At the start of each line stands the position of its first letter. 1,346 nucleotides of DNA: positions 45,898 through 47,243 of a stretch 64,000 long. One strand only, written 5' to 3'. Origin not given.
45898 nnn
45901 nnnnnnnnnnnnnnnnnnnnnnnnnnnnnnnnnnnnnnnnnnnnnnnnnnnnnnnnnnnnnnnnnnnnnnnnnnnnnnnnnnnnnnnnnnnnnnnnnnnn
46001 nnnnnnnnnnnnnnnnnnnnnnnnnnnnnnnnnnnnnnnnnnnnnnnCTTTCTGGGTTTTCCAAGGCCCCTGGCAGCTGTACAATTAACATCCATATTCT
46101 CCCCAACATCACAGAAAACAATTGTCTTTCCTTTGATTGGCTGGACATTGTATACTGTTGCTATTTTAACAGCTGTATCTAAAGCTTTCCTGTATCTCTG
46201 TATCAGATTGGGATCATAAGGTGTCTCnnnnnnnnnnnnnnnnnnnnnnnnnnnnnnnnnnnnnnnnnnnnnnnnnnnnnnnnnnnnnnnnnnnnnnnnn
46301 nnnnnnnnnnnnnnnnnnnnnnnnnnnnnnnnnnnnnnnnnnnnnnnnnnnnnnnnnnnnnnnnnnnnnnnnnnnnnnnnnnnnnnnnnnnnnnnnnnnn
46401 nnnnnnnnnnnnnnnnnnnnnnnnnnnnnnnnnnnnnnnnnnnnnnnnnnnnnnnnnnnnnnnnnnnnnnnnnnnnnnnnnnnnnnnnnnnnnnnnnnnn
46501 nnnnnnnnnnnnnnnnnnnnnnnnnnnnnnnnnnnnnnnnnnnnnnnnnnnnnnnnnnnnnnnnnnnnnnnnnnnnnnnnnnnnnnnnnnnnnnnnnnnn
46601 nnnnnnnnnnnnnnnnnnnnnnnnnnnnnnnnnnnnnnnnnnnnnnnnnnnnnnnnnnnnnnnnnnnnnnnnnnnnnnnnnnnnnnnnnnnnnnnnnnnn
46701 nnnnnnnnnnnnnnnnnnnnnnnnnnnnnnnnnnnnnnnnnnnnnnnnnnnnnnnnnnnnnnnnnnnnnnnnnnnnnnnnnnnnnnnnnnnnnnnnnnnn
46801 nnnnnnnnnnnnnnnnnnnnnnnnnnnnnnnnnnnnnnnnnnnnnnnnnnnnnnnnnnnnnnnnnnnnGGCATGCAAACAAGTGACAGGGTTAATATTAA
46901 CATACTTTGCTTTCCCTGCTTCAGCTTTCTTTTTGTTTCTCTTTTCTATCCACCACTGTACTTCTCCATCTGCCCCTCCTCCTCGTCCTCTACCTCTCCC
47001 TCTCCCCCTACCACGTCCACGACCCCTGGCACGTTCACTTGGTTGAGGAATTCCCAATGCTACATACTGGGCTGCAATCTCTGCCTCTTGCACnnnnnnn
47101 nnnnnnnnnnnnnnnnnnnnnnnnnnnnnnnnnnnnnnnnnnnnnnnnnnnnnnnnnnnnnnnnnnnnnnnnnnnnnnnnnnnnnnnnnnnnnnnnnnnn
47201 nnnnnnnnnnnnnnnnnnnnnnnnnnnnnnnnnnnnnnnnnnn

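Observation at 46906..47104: Coding (RG)n dipeptide repeat in a second TROVE-region exon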

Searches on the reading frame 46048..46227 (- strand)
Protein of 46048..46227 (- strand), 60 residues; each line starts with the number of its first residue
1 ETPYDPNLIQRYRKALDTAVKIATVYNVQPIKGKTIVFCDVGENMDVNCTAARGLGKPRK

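Call 48: search_protein_representatives(protein=window:46048-46227:-)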
Query: 60 residues. Proteins with E-value up to 0.001 (for the whole library): 182; up to 1e-10: 62; up to 1e-30: 0. The best 150 are listed.
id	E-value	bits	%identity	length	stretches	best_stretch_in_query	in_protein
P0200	1.7e-25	103.3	80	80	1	1-59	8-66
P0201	9.3e-25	101.0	84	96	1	1-58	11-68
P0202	1.2e-24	100.7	80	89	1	1-59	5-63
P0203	3.6e-23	96.0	73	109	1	1-60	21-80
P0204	5.7e-23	95.4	75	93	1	1-59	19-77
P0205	1.2e-22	94.4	73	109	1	1-60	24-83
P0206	4.8e-22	92.5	73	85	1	1-60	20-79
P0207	1.2e-21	91.2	86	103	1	8-58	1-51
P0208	2.6e-20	87.1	68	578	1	1-60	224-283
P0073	3.5e-20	86.7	55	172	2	1-59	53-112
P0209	4.8e-20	86.2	72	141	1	3-60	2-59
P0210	7.2e-20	85.7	72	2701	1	1-60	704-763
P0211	7.6e-20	85.6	72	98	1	3-59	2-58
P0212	5.0e-19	83.0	71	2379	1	1-59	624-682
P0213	1.2e-18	81.8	69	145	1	1-59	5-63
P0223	1.8e-15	71.9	63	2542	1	1-59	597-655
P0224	2.3e-15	71.6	68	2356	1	3-59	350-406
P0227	3.4e-15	71.1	63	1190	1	1-59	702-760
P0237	1.2e-13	66.2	62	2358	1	5-59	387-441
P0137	6.0e-07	45.2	52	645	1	8-59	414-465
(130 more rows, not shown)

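Call 50: list_cluster_members(proteins=[P0210, P0227, P0212, P0224, P0237, P0223, P0201, P0207, P0200, P0202])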
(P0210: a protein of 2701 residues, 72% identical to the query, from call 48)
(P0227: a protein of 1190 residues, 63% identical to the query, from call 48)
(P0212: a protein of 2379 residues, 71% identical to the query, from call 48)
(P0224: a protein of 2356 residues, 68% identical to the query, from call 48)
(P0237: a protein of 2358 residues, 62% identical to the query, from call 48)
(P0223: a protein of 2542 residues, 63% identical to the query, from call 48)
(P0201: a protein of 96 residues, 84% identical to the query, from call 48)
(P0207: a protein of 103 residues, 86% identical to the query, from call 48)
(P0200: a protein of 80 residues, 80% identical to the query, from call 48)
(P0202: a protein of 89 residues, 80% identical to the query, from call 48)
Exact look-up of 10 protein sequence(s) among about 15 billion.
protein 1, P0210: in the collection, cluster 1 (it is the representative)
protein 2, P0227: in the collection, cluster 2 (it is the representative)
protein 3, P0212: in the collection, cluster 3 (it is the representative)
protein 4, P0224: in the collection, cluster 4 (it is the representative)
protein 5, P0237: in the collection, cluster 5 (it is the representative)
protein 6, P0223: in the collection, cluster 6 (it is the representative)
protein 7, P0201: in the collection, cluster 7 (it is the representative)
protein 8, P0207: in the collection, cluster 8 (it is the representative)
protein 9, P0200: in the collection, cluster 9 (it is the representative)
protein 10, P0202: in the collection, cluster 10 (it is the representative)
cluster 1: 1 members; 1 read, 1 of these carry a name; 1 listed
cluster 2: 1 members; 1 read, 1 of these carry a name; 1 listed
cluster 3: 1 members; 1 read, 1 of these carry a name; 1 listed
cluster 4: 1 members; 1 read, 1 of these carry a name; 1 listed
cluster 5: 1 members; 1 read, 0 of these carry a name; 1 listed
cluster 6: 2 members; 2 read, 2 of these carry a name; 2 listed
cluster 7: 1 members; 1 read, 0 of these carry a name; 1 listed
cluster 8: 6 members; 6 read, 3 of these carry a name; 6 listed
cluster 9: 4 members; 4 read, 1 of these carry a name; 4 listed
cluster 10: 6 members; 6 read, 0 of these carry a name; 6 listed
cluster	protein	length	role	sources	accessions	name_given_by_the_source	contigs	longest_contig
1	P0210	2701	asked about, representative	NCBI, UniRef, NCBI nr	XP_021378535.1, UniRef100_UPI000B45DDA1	telomerase protein component 1-like [Mizuhopecten yessoensis] | telomerase protein component 1-like n=1 Tax=Mizuhopecten yessoensis TaxID=6573 ...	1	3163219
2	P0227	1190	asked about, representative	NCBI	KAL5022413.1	hypothetical protein ScPMuIL_001568 [Solemya velum]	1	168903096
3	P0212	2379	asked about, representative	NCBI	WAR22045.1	TEP1-like protein, partial [Mya arenaria]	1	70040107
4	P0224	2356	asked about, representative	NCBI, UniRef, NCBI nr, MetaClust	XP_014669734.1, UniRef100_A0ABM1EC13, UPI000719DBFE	PREDICTED: telomerase protein component 1-like [Priapulus caudatus] | Telomerase protein component 1-like n=1 Tax=Priapulus caudatus TaxID=37621 ... | status=active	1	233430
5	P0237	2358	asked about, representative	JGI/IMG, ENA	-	-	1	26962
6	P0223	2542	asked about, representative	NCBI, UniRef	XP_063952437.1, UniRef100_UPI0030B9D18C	telomerase protein component 1-like isoform X2 [Lytechinus pictus] | telomerase protein component 1-like isoform X2 n=1 Tax=Lytechinus pictus TaxID=7653 ...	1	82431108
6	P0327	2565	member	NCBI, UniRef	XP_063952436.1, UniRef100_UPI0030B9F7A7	telomerase protein component 1-like isoform X1 [Lytechinus pictus] | telomerase protein component 1-like isoform X1 n=1 Tax=Lytechinus pictus TaxID=7653 ...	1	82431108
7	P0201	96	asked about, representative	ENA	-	-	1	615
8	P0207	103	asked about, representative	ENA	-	-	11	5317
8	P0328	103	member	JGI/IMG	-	telomerase protein component 1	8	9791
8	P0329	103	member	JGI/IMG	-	telomerase protein component 1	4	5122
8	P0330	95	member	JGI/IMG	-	telomerase protein component 1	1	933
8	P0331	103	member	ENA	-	-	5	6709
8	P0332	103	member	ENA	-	-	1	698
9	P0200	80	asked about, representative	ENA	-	-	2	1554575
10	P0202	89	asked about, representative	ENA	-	-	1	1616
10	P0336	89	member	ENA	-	-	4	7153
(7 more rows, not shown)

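Call 51: find_encoding_contigs(protein=P0201, flank=4000, max_places=6)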
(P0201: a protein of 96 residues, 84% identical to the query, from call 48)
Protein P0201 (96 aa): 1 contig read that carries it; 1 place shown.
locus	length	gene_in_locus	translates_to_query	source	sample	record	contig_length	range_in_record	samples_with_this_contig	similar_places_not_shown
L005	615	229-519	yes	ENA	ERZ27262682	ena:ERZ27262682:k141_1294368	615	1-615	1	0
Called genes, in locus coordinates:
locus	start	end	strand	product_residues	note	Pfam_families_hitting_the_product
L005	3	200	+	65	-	?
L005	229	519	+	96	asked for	-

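Call 52: find_encoding_contigs(protein=P0207, flank=5000, max_places=10)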
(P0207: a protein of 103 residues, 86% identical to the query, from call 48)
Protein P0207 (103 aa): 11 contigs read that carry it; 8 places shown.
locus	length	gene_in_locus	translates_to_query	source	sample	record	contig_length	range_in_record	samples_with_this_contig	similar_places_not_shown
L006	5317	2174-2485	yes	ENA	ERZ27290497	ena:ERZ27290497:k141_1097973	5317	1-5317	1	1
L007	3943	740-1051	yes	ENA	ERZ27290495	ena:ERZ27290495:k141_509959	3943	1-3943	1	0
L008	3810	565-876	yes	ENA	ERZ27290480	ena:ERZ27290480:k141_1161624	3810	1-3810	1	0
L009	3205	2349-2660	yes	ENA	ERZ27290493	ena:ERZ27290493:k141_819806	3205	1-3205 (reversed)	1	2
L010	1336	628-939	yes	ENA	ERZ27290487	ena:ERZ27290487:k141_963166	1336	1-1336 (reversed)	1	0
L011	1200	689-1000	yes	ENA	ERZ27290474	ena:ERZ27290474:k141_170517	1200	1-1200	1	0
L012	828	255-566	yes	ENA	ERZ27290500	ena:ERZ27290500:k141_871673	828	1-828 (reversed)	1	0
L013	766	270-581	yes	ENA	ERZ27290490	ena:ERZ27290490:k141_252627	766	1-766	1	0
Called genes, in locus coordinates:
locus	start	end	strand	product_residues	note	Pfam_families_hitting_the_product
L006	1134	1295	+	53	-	-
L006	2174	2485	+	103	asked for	-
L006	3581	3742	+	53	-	-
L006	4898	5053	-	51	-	-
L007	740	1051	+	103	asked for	-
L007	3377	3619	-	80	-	-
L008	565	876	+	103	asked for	-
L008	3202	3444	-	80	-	-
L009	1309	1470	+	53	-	-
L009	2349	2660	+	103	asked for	-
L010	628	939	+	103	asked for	-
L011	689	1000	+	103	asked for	-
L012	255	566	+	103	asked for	-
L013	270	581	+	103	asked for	-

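Call 53: find_encoding_contigs(protein=P0328, flank=5000, max_places=8)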
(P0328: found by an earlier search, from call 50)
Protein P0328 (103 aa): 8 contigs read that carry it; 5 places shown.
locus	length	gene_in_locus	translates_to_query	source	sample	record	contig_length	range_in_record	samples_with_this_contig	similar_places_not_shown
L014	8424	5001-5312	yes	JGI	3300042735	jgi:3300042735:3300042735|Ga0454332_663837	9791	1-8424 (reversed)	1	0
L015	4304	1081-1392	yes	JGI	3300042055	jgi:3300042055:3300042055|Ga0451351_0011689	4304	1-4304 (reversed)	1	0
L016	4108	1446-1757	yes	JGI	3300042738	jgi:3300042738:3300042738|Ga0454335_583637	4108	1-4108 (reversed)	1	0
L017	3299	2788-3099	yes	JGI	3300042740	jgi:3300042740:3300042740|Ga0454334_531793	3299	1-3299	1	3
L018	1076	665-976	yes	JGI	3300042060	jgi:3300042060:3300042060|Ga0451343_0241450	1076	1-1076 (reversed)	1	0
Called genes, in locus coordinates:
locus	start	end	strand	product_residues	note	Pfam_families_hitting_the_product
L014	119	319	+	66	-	PF05731:TROVE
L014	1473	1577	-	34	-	-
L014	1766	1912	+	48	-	-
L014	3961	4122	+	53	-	-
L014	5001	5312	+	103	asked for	-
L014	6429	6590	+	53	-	-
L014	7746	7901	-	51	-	-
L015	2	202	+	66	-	?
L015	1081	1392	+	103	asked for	-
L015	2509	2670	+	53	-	-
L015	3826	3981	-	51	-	-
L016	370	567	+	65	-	-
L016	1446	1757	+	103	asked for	-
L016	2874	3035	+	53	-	-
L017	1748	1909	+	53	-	-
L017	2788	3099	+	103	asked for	-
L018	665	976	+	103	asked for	-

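Call 56: find_encoding_contigs(protein=P0210, flank=500, max_places=1)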
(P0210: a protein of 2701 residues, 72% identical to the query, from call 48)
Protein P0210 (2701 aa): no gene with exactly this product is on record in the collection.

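Call 57: find_encoding_contigs(protein=P0227, flank=500, max_places=1)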
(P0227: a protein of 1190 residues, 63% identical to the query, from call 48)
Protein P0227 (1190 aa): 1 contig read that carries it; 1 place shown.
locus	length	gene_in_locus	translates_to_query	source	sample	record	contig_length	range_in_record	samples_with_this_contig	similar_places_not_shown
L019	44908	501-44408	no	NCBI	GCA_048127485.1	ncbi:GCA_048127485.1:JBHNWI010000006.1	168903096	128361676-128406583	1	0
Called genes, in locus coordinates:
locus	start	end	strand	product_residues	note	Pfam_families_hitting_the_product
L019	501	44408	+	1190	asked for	PF05731:TROVE, PF19334:DUF5920, PF13271:DUF4062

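Call 60: find_encoding_contigs(protein=P0200, flank=4000, max_places=4)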
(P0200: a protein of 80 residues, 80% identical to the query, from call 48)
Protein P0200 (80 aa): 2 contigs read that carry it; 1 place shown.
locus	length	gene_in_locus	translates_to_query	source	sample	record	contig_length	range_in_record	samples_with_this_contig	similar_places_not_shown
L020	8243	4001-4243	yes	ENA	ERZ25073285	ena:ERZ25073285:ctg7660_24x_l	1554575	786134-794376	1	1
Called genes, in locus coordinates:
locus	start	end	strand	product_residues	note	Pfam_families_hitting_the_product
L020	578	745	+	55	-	-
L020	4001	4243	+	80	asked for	-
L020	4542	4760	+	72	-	-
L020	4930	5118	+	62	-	-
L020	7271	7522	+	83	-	-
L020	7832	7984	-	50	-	-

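Call 61: find_encoding_contigs(protein=P0336, flank=4000, max_places=4)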
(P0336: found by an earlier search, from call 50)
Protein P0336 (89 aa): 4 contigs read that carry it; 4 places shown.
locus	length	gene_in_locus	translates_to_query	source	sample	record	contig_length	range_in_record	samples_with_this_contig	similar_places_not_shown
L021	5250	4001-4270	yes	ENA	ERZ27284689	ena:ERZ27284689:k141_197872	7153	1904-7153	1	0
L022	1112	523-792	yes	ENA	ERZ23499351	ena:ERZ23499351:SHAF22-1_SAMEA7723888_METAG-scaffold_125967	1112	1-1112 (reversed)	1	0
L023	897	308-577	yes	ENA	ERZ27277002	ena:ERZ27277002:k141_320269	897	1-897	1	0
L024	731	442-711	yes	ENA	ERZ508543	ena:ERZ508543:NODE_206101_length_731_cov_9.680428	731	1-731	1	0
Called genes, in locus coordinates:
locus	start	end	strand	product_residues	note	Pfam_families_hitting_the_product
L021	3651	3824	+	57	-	-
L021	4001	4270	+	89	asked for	-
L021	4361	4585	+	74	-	-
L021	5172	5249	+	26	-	?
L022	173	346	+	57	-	-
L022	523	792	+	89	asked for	-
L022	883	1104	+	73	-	-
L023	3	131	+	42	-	?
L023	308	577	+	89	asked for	-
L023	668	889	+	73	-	-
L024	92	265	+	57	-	-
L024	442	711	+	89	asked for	-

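Call 86: predict_structure(alignment_id=A5)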
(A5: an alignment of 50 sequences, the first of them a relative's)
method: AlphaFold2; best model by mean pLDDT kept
length: 1190 residues; sequences in the alignment: 50
mean_pLDDT: 71.3   pTM: 0.60
mean pLDDT of the five models: 71.3, 70.2, 69.4, 68.9, 65.8
residues with pLDDT >= 90: 500; 70-90: 237; 50-70: 96; < 50: 357
segments of 3 or more residues with pLDDT < 50: 1-219, 221-238, 242-253, 423-428, 444-481, 653-682, 953-971, 1021-1023, 1181-1190
pLDDT, mean of each block of 10 residues (from residue 1): 30 31 28 25 26 30 30 29 30 28 27 30 29 28 28 32 29 29 25 27 35 41 45 44 45 74 87 78 90 95 97 91 97 96 96 95 86 96 95 87 89 76 49 72 46 32 41 38 65 93 96 97 97 96 91 93 97 94 95 97 96 86 91 92 79 46 43 44 55 58 86 95 91 95 90 77 94 94 95 90 92 89 91 97 87 77 95 96 77 55 87 87 81 95 76 42 39 79 80 84 85 84 58 87 94 90 92 94 95 96 93 91 87 96 95 85 75 56 30
secondary structure, 60 per line:
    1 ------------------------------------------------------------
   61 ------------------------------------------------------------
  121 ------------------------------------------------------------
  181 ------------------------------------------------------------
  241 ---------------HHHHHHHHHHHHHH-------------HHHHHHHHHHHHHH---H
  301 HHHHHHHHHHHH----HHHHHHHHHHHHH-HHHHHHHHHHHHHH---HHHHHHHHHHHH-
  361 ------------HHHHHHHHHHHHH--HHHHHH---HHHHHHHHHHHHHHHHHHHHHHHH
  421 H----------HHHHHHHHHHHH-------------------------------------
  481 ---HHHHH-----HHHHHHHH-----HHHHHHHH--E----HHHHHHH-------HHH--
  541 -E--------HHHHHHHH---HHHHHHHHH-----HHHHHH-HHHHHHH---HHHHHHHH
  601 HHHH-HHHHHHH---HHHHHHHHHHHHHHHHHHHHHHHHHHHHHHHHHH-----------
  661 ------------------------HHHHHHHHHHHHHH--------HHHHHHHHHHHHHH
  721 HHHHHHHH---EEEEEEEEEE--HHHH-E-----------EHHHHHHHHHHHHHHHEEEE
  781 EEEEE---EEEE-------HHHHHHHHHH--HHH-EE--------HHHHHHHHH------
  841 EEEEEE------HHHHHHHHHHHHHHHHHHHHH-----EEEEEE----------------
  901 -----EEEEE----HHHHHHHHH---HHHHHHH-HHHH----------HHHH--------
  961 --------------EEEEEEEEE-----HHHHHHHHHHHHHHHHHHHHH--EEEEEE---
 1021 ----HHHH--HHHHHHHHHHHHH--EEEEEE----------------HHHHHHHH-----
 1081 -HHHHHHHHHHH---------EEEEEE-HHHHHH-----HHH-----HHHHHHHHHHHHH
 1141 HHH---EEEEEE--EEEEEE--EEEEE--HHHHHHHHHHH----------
elements in order (helices of 4 or more, strands of 3 or more residues): H256-269 H283-296 H300-312 H317-329 H331-344 H348-359 H373-385 H388-393 H397-421 H432-443 H484-488 H494-501 H507-514 H522-528 H551-558 H562-570 H576-581 H583-589 H593-604 H606-612 H616-649 H685-698 H707-728 E732-741 H744-747 H762-776 E777-785 E789-792 H800-809 H826-834 E841-846 H853-873 E879-884 E906-910 H915-923 H927-933 H935-938 H949-952 E975-983 H989-1009 E1012-1017 H1025-1028 H1031-1043 E1046-1051 H1068-1075 H1082-1092 E1102-1107 H1109-1114 H1128-1143 E1147-1152 E1155-1160 E1163-1167 H1170-1180

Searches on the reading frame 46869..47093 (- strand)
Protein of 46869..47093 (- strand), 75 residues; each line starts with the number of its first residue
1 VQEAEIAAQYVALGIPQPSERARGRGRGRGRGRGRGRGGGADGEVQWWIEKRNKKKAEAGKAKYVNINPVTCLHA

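Call 17: list_cluster_members(proteins=[window:46869-47093:-, window:46033-46251:-, window:45336-45491:-, window:49437-49706:-, window:48945-49172:-, window:54103-54921:-, window:36784-37182:-, window:41015-42319:+, window:39893-41002:+])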
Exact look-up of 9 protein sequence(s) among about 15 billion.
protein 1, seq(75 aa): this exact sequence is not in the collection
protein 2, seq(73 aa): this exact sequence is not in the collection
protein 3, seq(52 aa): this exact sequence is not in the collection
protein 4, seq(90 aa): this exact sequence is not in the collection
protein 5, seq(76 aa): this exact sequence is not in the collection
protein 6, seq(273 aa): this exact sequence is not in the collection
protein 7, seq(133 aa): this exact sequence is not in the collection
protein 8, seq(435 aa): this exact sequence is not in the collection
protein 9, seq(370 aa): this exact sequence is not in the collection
